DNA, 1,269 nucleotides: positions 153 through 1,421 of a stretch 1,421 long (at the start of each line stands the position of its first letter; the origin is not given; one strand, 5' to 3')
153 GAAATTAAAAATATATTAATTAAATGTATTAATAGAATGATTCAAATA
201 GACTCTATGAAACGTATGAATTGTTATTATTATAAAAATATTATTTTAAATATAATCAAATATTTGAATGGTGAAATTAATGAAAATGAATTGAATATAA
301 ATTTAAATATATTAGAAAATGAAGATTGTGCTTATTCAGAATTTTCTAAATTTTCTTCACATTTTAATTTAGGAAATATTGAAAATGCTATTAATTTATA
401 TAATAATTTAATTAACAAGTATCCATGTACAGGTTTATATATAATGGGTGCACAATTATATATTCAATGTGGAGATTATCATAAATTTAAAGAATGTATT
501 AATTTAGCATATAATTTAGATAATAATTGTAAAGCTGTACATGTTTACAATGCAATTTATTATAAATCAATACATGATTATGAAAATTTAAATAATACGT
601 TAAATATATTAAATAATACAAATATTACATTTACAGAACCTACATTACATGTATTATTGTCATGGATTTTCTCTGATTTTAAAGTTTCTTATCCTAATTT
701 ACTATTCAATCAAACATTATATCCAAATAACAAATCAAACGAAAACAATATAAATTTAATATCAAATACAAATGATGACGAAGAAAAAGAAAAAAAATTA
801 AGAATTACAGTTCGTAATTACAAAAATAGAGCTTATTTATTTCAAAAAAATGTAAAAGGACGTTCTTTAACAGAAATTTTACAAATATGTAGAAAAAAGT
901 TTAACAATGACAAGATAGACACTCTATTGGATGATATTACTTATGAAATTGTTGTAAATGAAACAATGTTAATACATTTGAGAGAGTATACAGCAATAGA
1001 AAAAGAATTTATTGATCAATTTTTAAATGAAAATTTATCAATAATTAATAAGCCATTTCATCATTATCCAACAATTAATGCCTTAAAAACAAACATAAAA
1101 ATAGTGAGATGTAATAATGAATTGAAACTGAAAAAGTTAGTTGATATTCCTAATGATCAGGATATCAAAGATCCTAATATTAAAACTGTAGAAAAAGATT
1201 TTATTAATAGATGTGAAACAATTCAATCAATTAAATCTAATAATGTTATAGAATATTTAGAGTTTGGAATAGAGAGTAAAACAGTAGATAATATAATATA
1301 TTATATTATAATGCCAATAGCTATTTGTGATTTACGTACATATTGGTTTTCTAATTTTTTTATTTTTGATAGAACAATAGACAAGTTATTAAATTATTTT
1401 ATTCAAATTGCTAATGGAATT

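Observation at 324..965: Domain architecture: TPR-like repeats, then a low-complexity linker, then a ubiquitin-like beta-grasp segment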

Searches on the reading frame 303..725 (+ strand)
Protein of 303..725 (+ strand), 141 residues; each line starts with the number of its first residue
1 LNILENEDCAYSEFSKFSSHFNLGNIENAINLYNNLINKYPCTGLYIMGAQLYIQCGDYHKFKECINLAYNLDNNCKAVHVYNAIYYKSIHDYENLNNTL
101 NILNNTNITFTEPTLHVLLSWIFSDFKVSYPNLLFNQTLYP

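Call 44: search_protein_families(library=pfam, proteins=[window:303-725:+], max_evalue=10)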
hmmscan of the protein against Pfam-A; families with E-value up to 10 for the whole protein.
seq(141 aa): 4 families
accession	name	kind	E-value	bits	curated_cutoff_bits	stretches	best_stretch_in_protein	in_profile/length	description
PF13181.12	TPR_8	-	1.9e-06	28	25.7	2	46-75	4-33/34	Tetratricopeptide repeat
PF13174.12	TPR_6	-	0.0022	19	26.3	1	19-41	9-31/33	Tetratricopeptide repeat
PF13428.12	TPR_14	-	0.024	15.8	23.5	1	20-49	11-41/44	Tetratricopeptide repeat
PF07719.23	TPR_2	-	0.034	14.7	27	1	19-41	10-32/34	Tetratricopeptide repeat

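Call 70: search_solved_structures(query=window:303-725:+, max_evalue=1, show_alignments=2)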
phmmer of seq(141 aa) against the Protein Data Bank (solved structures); distinct sequences matched with E-value up to 1: 8.
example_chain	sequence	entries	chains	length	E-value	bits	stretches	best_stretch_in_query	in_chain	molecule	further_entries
8ump_A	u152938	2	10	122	0.013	18.9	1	6-78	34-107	T33-ml35-redesigned-TPR-domain-fold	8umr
7bev_A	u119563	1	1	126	0.057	16.8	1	12-88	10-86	Sperm-associated antigen 1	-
3kd7_A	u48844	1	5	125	0.067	16.6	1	18-94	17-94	CTPR390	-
9hb4_G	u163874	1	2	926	0.12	15.8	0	8-88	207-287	Sperm-associated antigen 1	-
7kw7_E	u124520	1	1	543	0.12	15.8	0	18-64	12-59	Stress-induced-phosphoprotein 1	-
9qqu_A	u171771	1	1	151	0.12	15.7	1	10-81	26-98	Stress-induced-phosphoprotein 1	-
9uib_A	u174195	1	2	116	0.22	14.9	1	15-94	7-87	Protein SGT1 homolog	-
4r7s_A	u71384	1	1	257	0.3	14.4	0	17-99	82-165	Tetratricopeptide repeat protein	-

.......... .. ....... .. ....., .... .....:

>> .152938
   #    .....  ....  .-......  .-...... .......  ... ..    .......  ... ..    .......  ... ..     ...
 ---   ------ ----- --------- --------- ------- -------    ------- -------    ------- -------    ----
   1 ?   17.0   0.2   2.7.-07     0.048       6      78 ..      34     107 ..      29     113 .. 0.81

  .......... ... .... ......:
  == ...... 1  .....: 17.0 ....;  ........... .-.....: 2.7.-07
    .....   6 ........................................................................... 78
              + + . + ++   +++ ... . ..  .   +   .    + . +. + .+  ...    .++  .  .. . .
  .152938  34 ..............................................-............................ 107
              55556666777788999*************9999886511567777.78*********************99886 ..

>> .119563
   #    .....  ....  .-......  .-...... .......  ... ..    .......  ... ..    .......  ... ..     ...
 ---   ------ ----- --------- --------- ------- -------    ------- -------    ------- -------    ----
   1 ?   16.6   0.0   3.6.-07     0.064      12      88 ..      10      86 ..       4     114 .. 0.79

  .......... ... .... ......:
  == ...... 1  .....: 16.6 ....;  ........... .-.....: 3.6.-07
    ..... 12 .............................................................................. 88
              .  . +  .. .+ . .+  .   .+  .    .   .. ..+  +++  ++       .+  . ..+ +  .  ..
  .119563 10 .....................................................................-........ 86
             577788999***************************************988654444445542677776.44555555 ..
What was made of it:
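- Checked: Their E-values are 0.013-0.3, so none is significant on its own (call 70).
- All 8 top PDB sequence matches are TPR proteins (call 70).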

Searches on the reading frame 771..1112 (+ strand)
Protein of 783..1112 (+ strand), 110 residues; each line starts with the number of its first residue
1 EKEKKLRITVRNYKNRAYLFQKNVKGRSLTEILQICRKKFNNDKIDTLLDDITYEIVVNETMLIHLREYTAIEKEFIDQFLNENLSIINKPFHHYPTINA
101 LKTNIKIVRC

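Call 31: search_solved_structures(query=window:774-1067:+, max_evalue=10, show_alignments=5)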
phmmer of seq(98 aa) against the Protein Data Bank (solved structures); distinct sequences matched with E-value up to 10: 2.
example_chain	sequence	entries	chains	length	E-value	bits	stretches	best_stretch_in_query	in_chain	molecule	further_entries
2hjm_A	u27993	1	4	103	0.48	14.1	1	11-62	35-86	Hypothetical protein PF1176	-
4bj6_A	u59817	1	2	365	3.2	11.5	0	8-28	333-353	RAP1-INTERACTING FACTOR 2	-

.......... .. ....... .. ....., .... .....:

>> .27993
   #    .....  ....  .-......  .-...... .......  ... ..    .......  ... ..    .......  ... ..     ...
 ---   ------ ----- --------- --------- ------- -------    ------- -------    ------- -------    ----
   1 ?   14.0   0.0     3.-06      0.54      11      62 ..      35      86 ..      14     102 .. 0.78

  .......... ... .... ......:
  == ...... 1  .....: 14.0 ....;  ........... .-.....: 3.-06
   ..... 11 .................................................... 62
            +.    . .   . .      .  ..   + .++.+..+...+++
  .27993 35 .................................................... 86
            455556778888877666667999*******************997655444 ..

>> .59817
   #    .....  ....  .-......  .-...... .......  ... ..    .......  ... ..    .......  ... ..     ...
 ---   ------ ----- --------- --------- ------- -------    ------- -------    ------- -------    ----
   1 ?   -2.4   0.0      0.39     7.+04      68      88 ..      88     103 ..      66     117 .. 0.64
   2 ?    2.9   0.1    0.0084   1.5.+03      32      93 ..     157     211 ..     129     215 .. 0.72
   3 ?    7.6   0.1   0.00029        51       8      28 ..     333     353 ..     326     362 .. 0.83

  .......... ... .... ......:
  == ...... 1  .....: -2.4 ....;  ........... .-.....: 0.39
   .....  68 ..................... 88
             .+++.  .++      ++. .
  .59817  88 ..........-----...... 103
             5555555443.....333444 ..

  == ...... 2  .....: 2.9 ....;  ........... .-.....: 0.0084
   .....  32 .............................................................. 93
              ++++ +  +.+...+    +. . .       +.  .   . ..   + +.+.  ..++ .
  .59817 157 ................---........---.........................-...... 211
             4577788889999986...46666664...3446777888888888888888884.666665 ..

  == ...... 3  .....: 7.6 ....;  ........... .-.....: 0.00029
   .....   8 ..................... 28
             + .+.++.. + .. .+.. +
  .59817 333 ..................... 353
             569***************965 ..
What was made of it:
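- On Ubiquitin-like beta-grasp domains (UBQ, PB1, RA, RBD, DCX): PDB phmmer gave no relevant hit (call 31).
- PDB sequence search gave nothing relevant (call 31).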

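Call 40: find_homologous_proteins(query=window:783-1112:+, max_evalue=10)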
Query seq(110 aa): 8 candidates shared short words with the query, none scored E <= 10.
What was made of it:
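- On Ubiquitin-like beta-grasp domains (UBQ, PB1, RA, RBD, DCX): The 5.8-billion-protein search gave 0 hits at E 10 (call 40).
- Tried and rejected: The same search with aa 250-359 gave nothing even at E 10 (call 40).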

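Call 44: search_protein_families(library=pfam, proteins=[window:771-1085:+], max_evalue=10)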
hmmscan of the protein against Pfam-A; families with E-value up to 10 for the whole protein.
seq(105 aa): 2 families
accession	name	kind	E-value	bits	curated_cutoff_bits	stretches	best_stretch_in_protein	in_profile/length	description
PF02229.22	PC4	-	0.02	14.9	25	1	6-22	3-19/52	Transcriptional Coactivator p15 (PC4)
PF06905.18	FAIM1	-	0.079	13.1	22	1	7-83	55-131/172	Fas apoptotic inhibitory molecule (FAIM1)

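Call 45: predict_structure(protein=window:771-1085:+)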
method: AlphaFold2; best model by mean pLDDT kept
length: 105 residues; sequences in the alignment: 1
mean_pLDDT: 46.2   pTM: 0.38
mean pLDDT of the five models: 46.2, 45.0, 44.0, 43.7, 42.0
residues with pLDDT >= 90: 0; 70-90: 0; 50-70: 36; < 50: 69
segments of 3 or more residues with pLDDT < 50: 1-9, 14-20, 50-59, 61-84, 87-105
pLDDT, mean of each block of 10 residues (from residue 1): 47 48 56 59 56 45 44 41 47 30 26
secondary structure, 60 per line:
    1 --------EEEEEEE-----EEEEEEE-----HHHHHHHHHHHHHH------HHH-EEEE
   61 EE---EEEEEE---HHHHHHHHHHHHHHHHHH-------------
elements in order: E9-15 E21-27 H33-46 E57-62 E66-71 H75-92
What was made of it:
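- On Ubiquitin-like beta-grasp domains (UBQ, PB1, RA, RBD, DCX): The fragment model has four strands and two helices and no fifth strand, at pLDDT 46 (call 45).
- The predicted order of secondary structure, beta-beta-alpha-beta-beta-alpha (call 45), is what the first two-thirds of a beta-grasp looks like.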

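Call 57: fold_search(model_id=the predicted structure, library=pdb)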
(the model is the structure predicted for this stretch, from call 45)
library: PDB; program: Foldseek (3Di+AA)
matches with E <= 10: 226; with E <= 0.001: 0
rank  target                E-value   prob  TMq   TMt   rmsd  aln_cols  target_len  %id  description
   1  1wz7_C                3.5e-01  0.38  0.34  0.36   6.7       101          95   14  Crystal structure of enhancer of rudimentary homologue (ERH) (released 2005-05-03)
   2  6k7x_C                7.8e-01  0.15  0.27  0.13  13.3       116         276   16  Human MCU-EMRE complex (released 2020-09-09)
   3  3ohb_A                9.9e-01  0.38  0.29  0.07   4.1        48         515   14  Yeast DNA polymerase eta extending from an 8-oxoG lesion (released 2010-12-22)
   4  7fao_A                1.0e+00  0.23  0.31  0.33  12.0        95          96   10  Top7 surface mutant K42A Q43A K46A K57S K58S, and I68R (released 2022-05-18)
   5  3mfi_A                1.1e+00  0.35  0.29  0.07   4.1        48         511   14  DNA Polymerase Eta in Complex With a cis-syn Thymidine Dimer (released 2010-06-23)
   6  2xgp_A                1.2e+00  0.30  0.30  0.08   6.9        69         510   12  Yeast DNA polymerase eta in complex with C8-2-acetylaminofluorene containing DNA (released 2010-11-03)
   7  2mbl_MODEL_1_A        1.2e+00  0.25  0.35  0.32  10.3        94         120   15  Solution NMR Structure of De novo designed Top7 Fold Protein Top7m13, Northeast Structural Genomics Consortium (released 2013-11-13)
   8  2jxt_MODEL_1_A        1.2e+00  0.18  0.33  0.38  11.4        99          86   12  Solution structure of 50S ribosomal protein LX from Methanobacterium thermoautotrophicum. Northeast Structural (released 2007-12-11)
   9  4iaj_B                1.3e+00  0.25  0.36  0.44   5.4        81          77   10  Crystal structure of a conserved domain protein (SP_1775) from Streptococcus pneumoniae TIGR4 at 1.91 A resolution (released 2013-02-06)
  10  6xi3                  1.3e+00  0.21  0.29  0.09   7.2        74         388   12  Crystal structure of tetra-tandem repeat in extending region of large adhesion protein (released 2020-10-14)
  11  9e6q_AR               1.3e+00  0.18  0.31  0.40  12.0        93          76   11  Cryo-EM structure of the Pyrobaculum calidifontis 50S ribosomal subunit in complex with Dri (released 2024-11-20)
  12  2w7o_A                1.3e+00  0.18  0.28  0.09  10.5        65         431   15  Structure and Activity of Bypass Synthesis by Human DNA Polymerase Kappa Opposite the 7,8-Dihydro-8-oxodeoxyguanosine  (released 2009-06-16)
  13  4gfa_A                1.4e+00  0.07  0.22  0.16  15.0       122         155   11  N-terminal coiled-coil dimer of C.elegans SAS-6, crystal form A (released 2013-06-19)
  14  3mfh_A                1.5e+00  0.30  0.29  0.07   4.1        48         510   14  DNA Polymerase Eta in Complex With Undamaged DNA (released 2010-06-23)
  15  5vtp                  1.5e+00  0.25  0.28  0.07   3.9        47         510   19  X-ray diffraction data of DNA Polymerase Eta (RAD30) of Saccharomyces cerevisiae with a single magnesium bound in absenc (released 2018-01-24)
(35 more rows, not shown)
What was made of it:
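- On Ubiquitin-like beta-grasp domains (UBQ, PB1, RA, RBD, DCX): Foldseek E-values against the PDB are all above 0.3 (call 57).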

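Call 72: fold_search(model_id=the predicted structure, library=viral)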
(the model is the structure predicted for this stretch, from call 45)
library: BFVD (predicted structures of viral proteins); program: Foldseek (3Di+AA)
matches with E <= 10: 977; with E <= 0.001: 0
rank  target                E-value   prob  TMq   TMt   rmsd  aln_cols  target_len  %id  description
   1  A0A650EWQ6            5.1e-02  0.99  0.43  0.60   3.8        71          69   17  Uncharacterized protein [Lactococcus phage CHPC972]
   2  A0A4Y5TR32            8.1e-02  0.69  0.30  0.30   9.9        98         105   11  (no name in the UniProt tables at hand)
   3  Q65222                9.1e-02  0.89  0.36  0.50   4.5        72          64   11  55kb from the right end sequence [African swine fever virus]
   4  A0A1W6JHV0            9.1e-02  0.85  0.37  0.46   7.8        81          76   15  Uncharacterized protein [Lactococcus phage LW33]
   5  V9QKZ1                1.2e-01  0.33  0.27  0.19  13.3       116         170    9  (no name in the UniProt tables at hand)
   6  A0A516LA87            1.4e-01  0.72  0.32  0.40   6.0        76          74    9  (no name in the UniProt tables at hand)
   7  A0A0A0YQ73            1.6e-01  0.75  0.36  0.46  12.9        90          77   18  Uncharacterized protein [Citrobacter phage Moon]
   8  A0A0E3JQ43            1.6e-01  0.72  0.35  0.32   9.2        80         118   15  Uncharacterized protein [Bacillus phage Stahl]
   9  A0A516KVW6            1.6e-01  0.47  0.28  0.36  12.5        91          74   10  (no name in the UniProt tables at hand)
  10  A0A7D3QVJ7            1.7e-01  0.85  0.41  0.42   5.0        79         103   14  Uncharacterized protein [Fadolivirus FV1/VV64]
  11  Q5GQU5                1.7e-01  0.30  0.24  0.23  12.5        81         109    7  Hypothetical-Protein / belonging to T4-LIKE GC: 821 [Synechococcus phage S-PM2]
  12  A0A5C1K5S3            1.7e-01  0.28  0.24  0.33  11.3        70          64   17  Uncharacterized protein [Pseudomonas phage Zuri]
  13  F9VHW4                1.9e-01  0.33  0.30  0.17  16.6       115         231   15  (no name in the UniProt tables at hand)
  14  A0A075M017            2.0e-01  0.41  0.35  0.39  17.9       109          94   14  Uncharacterized protein [Bacillus phage Riley]
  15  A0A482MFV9            2.2e-01  0.75  0.31  0.43   5.5        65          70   18  (no name in the UniProt tables at hand)
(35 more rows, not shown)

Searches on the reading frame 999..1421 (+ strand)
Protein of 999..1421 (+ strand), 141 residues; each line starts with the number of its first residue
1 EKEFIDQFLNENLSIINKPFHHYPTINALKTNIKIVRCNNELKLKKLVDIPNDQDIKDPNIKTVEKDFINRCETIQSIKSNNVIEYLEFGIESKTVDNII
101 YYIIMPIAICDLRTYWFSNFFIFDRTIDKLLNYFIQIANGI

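Call 32: search_solved_structures(query=window:999-1421:+, max_evalue=10, show_alignments=5)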
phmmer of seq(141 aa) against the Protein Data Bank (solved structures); distinct sequences matched with E-value up to 10: 2.
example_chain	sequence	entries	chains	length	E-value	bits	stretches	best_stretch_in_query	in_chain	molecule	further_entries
3tx3_A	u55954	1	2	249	0.12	15.4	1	88-120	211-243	Uncharacterized protein involved in cysteine biosynthesis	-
7eeb_D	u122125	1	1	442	3.6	10.7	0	95-135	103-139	Cation channel sperm-associated protein 4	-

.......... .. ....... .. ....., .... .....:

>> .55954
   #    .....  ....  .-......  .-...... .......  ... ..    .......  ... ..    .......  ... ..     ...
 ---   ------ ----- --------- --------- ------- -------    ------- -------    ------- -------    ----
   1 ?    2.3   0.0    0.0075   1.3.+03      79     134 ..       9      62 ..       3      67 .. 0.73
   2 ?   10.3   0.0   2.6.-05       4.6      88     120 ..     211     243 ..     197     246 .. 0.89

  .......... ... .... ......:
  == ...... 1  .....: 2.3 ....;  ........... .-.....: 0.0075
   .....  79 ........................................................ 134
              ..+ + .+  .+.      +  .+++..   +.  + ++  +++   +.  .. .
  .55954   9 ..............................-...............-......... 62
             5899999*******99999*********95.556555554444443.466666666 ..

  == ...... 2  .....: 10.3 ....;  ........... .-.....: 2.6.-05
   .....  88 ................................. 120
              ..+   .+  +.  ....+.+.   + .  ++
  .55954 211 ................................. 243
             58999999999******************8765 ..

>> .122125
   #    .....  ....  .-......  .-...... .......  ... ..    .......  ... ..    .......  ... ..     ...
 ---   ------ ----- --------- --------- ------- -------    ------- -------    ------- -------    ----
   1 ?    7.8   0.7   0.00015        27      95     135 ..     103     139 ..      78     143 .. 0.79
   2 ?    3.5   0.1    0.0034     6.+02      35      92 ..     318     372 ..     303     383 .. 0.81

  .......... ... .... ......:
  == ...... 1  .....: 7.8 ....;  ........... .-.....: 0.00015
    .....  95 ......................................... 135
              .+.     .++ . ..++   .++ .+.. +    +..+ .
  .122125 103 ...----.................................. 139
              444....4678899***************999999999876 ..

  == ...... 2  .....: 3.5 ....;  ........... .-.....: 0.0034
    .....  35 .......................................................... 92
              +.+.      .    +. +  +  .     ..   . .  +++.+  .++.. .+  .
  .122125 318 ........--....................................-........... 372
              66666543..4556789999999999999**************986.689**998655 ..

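Call 44: search_protein_families(library=pfam, proteins=[window:999-1421:+], max_evalue=10)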
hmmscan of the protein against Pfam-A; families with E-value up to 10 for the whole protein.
seq(141 aa): 1 family
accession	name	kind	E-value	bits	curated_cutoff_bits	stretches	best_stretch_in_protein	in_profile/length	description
PF08298.17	AAA_PrkA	-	0.55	9.7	25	1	116-139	56-79/358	PrkA AAA domain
